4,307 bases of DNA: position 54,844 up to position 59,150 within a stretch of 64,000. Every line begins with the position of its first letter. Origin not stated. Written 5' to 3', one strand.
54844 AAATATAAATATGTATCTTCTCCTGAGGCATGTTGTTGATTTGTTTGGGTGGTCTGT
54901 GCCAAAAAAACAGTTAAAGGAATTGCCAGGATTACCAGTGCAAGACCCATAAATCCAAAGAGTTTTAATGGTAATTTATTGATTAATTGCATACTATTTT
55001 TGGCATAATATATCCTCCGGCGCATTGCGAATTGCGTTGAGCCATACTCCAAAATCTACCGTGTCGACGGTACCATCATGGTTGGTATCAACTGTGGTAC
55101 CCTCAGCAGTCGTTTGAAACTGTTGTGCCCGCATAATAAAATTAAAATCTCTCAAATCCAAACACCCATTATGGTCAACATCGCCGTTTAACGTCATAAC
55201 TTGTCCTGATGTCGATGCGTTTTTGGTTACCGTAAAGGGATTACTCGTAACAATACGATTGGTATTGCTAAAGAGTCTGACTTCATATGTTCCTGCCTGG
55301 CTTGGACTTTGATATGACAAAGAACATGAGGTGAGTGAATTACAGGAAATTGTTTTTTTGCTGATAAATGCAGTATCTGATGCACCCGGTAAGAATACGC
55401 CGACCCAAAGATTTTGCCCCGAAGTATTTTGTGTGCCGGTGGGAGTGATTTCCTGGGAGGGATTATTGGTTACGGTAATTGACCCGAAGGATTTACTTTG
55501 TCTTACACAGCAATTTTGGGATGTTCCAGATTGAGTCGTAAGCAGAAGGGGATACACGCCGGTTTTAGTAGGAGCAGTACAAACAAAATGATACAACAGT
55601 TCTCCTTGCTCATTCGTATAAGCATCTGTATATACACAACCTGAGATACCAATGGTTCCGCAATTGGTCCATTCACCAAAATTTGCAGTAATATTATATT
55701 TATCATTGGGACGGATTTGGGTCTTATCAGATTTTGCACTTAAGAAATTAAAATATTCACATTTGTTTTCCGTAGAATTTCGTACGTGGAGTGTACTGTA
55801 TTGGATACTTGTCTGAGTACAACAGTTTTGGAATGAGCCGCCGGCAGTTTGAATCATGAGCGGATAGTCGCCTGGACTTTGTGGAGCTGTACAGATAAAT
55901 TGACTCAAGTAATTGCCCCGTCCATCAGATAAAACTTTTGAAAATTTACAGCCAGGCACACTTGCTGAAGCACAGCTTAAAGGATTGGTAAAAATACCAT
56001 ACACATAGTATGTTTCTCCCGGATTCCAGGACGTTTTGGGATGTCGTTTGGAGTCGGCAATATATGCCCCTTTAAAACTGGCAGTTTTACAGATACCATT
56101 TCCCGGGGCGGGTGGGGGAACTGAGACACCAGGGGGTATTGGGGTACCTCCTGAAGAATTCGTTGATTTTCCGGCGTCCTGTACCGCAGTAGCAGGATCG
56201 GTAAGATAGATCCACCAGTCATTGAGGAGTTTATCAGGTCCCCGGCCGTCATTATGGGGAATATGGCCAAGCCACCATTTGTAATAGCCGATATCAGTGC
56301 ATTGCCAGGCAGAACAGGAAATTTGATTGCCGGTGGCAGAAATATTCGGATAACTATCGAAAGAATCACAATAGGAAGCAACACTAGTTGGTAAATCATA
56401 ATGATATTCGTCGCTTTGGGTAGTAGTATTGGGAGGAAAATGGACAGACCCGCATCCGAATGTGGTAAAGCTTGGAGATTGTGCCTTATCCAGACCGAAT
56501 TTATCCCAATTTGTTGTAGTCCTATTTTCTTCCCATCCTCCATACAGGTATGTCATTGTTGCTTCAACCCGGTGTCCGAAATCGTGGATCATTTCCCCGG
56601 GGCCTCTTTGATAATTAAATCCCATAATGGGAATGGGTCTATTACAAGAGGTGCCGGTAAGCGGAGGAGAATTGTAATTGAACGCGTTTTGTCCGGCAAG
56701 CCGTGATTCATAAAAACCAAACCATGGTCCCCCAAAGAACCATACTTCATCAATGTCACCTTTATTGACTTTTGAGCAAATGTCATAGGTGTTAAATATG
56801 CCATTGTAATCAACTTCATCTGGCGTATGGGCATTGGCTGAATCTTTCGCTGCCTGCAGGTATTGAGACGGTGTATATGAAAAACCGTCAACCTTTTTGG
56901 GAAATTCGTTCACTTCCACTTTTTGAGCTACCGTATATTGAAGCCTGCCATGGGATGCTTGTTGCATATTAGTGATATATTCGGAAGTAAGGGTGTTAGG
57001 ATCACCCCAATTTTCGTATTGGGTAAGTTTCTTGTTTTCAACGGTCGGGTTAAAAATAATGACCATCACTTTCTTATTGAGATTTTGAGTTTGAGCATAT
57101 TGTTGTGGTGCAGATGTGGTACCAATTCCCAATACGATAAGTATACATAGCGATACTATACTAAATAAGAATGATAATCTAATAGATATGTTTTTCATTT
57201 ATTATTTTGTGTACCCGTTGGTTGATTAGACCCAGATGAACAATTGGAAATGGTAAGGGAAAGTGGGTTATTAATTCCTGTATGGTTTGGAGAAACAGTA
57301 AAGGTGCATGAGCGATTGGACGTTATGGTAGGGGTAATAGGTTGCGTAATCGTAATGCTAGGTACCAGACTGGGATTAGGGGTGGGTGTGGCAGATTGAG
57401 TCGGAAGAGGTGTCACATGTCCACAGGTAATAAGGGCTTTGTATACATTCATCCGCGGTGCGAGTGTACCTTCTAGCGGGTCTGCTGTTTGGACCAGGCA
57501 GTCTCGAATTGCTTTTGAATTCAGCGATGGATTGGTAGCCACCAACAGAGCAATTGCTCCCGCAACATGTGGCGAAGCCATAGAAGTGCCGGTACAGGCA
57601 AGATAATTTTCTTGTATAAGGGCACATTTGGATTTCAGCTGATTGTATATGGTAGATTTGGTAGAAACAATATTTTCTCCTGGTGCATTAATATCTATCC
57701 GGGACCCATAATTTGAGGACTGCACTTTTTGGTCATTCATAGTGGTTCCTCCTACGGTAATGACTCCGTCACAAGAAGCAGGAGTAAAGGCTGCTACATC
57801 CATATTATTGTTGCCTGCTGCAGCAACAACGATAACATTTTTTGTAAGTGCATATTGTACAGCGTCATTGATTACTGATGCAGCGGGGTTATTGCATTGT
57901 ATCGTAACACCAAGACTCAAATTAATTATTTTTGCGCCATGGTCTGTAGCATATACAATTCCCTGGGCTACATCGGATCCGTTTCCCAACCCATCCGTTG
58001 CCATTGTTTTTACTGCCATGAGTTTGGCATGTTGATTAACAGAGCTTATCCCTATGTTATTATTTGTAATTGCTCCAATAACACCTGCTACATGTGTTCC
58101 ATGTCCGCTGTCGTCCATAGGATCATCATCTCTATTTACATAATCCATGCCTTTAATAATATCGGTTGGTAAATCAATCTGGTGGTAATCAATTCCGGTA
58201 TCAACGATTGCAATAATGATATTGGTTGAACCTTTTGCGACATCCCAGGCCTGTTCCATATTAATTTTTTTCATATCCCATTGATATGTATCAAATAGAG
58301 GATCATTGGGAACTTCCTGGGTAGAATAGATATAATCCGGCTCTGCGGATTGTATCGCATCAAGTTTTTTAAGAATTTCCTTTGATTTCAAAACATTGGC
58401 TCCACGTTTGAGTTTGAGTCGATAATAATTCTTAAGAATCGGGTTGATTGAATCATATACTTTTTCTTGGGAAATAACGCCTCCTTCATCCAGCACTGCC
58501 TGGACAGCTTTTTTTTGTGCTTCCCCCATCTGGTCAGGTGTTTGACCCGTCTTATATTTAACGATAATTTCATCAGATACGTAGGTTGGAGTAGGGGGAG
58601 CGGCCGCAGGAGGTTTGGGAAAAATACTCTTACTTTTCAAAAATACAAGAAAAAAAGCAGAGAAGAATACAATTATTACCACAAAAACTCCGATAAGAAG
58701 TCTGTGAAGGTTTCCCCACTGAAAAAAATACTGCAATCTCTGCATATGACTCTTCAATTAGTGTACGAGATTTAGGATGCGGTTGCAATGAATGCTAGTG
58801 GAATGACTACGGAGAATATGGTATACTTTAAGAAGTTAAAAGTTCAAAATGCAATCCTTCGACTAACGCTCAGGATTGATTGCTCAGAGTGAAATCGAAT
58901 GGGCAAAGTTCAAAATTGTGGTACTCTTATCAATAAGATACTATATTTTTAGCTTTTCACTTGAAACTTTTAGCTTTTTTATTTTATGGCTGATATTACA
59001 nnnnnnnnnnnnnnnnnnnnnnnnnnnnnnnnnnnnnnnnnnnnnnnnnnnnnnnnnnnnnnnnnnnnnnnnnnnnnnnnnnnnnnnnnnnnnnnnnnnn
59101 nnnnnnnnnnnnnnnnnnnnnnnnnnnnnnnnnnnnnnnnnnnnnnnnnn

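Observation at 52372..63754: The str operon is interrupted and tuf is missing after fusA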

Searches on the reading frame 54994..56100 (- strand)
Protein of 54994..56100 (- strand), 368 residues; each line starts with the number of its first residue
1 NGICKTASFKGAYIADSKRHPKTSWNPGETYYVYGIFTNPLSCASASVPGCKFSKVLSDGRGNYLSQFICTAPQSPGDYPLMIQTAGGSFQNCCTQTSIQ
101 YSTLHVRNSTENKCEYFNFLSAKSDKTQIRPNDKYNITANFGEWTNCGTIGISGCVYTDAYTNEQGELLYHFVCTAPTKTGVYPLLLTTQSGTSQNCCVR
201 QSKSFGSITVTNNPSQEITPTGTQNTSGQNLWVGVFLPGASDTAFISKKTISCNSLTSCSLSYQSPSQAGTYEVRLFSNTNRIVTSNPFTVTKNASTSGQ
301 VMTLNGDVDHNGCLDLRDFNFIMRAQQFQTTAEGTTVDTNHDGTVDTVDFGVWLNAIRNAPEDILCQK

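Call 45: search_protein_families(library=pfam, proteins=[window:54994-56100:-], max_evalue=10)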
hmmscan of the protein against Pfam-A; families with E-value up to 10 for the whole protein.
window:54994-56100:- (368 aa): 5 families
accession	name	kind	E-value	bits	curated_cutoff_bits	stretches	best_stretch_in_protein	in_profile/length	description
PF00036.39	EF-hand_1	-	0.00031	20.5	25.4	2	337-355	9-27/29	EF hand domain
PF00404.24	Dockerin_1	-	0.0011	19.6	22.9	1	306-350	2-49/57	Dockerin type I domain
PF05564.17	Auxin_repressed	-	0.0023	19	25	1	189-241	31-81/117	Dormancy/auxin associated protein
PF13405.12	EF-hand_6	-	0.0026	17.8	25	2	338-355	10-27/30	EF-hand domain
PF07224.18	Chlorophyllase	-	0.049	12.9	26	0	68-101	31-64/301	Chlorophyllase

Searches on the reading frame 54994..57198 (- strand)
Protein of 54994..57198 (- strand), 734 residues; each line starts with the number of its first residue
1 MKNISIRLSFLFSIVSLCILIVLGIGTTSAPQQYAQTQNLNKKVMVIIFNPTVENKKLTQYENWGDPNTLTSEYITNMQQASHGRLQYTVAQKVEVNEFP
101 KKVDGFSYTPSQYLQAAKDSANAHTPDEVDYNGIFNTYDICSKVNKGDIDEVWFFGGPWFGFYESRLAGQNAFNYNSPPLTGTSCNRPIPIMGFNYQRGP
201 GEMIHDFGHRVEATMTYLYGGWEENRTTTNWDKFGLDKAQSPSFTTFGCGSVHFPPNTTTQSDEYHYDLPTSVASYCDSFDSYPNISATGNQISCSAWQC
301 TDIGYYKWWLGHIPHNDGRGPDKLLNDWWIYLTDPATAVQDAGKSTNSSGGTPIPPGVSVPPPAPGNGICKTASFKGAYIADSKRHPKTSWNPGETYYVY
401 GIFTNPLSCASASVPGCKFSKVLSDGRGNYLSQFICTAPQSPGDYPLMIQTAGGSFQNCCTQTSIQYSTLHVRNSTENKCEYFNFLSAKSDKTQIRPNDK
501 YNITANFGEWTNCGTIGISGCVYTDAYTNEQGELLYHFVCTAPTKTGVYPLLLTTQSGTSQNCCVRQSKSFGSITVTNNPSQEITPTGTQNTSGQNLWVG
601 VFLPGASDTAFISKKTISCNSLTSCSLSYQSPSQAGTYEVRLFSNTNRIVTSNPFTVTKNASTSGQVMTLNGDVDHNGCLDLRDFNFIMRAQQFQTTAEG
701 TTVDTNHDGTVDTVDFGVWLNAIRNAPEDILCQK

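Call 8: search_protein_families(library=pfam, proteins=[window:54994-57198:-], max_evalue=0.01)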
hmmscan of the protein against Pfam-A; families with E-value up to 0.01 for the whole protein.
window:54994-57198:- (734 aa): 4 families
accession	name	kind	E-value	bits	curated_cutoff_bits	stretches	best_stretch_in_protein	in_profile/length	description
PF00036.39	EF-hand_1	-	0.0012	18.6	25.4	0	703-721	9-27/29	EF hand domain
PF00404.24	Dockerin_1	-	0.0023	18.5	22.9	1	672-716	2-49/57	Dockerin type I domain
PF05564.17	Auxin_repressed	-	0.005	17.9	25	0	556-607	32-81/117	Dormancy/auxin associated protein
PF13405.12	EF-hand_6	-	0.0099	16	25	0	704-721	10-27/30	EF-hand domain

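Call 17: find_encoding_contigs(protein=window:54994-57198:-, flank=10000, max_places=10)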
Protein window:54994-57198:- (734 aa): 2 contigs read that carry it; 2 places shown.
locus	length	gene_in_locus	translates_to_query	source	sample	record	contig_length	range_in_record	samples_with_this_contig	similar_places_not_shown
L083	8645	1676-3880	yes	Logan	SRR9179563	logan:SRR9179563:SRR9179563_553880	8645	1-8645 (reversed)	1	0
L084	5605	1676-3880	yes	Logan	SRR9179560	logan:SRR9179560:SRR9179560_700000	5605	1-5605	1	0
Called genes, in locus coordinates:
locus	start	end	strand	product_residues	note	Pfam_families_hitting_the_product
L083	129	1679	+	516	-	PF22148:Fervidolysin_NPro-like (weak), PF00082:Peptidase_S8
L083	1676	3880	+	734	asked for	-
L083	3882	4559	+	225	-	-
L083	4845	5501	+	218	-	PF00160:Pro_isomerase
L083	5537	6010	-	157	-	PF00177:Ribosomal_S7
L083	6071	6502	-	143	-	PF00164:Ribosom_S12_S23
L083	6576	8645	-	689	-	?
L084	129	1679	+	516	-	PF22148:Fervidolysin_NPro-like (weak), PF00082:Peptidase_S8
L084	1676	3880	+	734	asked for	-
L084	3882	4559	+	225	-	-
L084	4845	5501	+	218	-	PF00160:Pro_isomerase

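Call 25: find_homologous_proteins(query=window:54994-57198:-)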
Query window:54994-57198:- (734 aa): 101 proteins with E <= 0.001 among 6856 candidates.
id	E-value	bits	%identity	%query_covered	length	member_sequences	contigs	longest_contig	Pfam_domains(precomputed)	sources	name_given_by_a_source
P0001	0.0e+0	1742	100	100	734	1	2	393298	-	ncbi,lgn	-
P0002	1.8e-114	402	54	44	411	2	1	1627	-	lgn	-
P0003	1.4e-106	376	53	41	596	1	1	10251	PF00404.25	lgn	-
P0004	2.4e-106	375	32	50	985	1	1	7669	PF16841.12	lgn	-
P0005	1.0e-103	366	48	45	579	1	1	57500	PF17957.8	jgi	jgi:hypothetical protein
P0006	2.3e-103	365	53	41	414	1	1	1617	-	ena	-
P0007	1.5e-101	359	48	42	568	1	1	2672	PF13715.13,PF25020.2,PF13620.13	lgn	-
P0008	2.7e-101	358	52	41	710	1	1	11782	-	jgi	jgi:hypothetical protein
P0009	1.3e-99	353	50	41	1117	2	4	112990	PF07691.18,PF24517.3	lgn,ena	-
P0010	5.4e-98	347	50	40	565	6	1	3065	PF13715.13,PF13620.13,PF24135.2,PF17210.10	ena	-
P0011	6.8e-98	347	49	42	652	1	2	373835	PF24517.3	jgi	jgi:hypothetical protein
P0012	3.2e-97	345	46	45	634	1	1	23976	-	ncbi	ncbi:DNRLRE domain-containing protein [Chloroflexota bacterium]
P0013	4.3e-97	344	50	40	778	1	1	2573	PF01471.24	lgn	-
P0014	1.0e-95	340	44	48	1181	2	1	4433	PF26549.1,PF26550.2,PF07676.19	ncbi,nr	ncbi:MAG TPA: hypothetical protein VN843_15730, partial [Anaerolineales bacterium]|nr:hypothetical p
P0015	1.1e-95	340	48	41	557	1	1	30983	-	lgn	-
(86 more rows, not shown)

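Call 53: search_protein_families(library=ncbifam, proteins=[window:54994-57198:-], max_evalue=0.01)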
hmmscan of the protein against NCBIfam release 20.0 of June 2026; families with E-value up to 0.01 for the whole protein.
window:54994-57198:- (734 aa): 0 families

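Call 92: search_protein_families(library=padloc, proteins=[window:54994-57198:-], max_evalue=0.001)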
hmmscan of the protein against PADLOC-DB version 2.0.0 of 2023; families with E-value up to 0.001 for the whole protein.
window:54994-57198:- (734 aa): 0 families

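Call 93: search_protein_families(library=phrogs, proteins=[window:54994-57198:-], max_evalue=0.001)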
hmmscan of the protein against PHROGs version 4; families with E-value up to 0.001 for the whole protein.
window:54994-57198:- (734 aa): 0 families

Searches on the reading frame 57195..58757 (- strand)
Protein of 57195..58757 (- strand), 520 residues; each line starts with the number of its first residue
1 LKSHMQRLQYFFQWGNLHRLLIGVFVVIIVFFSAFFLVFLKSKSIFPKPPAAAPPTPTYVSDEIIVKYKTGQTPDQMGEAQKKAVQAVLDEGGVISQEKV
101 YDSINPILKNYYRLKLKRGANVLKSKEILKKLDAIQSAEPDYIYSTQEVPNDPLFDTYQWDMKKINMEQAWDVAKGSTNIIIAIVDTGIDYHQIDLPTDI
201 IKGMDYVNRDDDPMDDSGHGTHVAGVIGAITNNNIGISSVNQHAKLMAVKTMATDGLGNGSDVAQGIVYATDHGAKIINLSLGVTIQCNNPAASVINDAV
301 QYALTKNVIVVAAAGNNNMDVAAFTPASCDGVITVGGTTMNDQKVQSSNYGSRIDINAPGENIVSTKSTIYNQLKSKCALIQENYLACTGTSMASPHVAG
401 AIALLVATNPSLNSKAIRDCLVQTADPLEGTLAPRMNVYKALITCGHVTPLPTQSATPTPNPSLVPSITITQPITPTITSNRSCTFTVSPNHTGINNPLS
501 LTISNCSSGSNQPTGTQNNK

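Call 8: search_protein_families(library=pfam, proteins=[window:57195-58757:-], max_evalue=0.01)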
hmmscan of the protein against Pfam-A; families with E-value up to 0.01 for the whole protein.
window:57195-58757:- (520 aa): 2 families
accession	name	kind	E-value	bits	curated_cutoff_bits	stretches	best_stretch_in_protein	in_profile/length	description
PF00082.27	Peptidase_S8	-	5e-53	180.7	21.8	1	178-429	2-277/288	Subtilase family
PF22148.1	Fervidolysin_NPro-like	-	8.7e-07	29.7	21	1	49-141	5-81/81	Fervidolysin N-terminal prodomain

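Call 53: search_protein_families(library=ncbifam, proteins=[window:57195-58745:-], max_evalue=0.01)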
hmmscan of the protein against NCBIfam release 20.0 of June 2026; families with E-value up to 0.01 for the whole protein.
window:57195-58745:- (516 aa): 8 families
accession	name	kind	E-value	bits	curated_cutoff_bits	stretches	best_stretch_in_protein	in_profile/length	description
TIGR03921.1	T7SS_mycosin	equivalog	2.6e-55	188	278.75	1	162-424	2-267/353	type VII secretion-associated serine protease mycosin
NF033595.1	denti_PrtP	equivalog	5.6e-35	121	300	2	274-427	342-484/606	dentilisin complex serine proteinase subunit PrtP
TIGR03895.1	protease_PatA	subfamily_domain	1.1e-20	73.9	421.05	1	215-425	1-204/606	PatA/PatG family cyanobactin maturation protease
NF049966.1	QH_SP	equivalog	3.4e-17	62.5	165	1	178-421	2-211/219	subtilisin-like serine protease QhpE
NF042956.1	IteS_antiphage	equivalog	4.3e-09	35.2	900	1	142-316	221-397/747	S8 family anti-phage peptidase IteS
NF051851.1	AtpSerPepEprS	equivalog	7.2e-06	24.3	1700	1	208-429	112-345/988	autotransporter serine peptidase EprS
NF040809.1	germ_prot_CspBA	exception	2.4e-05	22.2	1250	0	349-402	433-473/1099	bifunctional germination protease/germinant receptor pseudoprotease CspBA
NF040553.1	SGO_0316_fam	subfamily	0.00021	19.1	1400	0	380-401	686-707/1486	SGO_0316/SGO_0317 family LPXTG-anchored serine peptidase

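Call 92: search_protein_families(library=padloc, proteins=[window:57195-58745:-], max_evalue=0.001)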
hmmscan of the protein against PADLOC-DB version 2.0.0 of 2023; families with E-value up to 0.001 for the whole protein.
window:57195-58745:- (516 aa): 4 families
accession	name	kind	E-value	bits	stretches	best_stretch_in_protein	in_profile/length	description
PDLC03014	subtilase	-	3.1e-22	77.6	1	172-423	170-377/391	-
PDLC02197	IetS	-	5.3e-14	49.4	1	77-315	174-398/749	-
PDLC02198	IetS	-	3.4e-08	29.9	1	177-281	255-365/795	-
PDLC02199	IetS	-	0.00014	18.1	0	171-313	311-460/826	-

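Call 93: search_protein_families(library=phrogs, proteins=[window:57195-58745:-], max_evalue=0.001)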
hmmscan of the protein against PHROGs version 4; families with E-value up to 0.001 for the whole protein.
window:57195-58745:- (516 aa): 3 families
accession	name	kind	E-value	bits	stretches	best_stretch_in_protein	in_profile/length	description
phrog_3677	-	other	1.4e-70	239.4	1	76-440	495-854/1125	protease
phrog_3964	-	unknown function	3.5e-15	56.4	1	84-422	194-548/779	-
phrog_9158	-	unknown function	1.8e-13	51.1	1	326-420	417-514/696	-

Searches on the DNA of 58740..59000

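Call 86: search_rna_families(source=window, start=58740, end=59000, threshold=evalue, max_evalue=1)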
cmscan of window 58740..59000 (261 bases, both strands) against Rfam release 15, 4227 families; matches with E-value up to 1: 0.
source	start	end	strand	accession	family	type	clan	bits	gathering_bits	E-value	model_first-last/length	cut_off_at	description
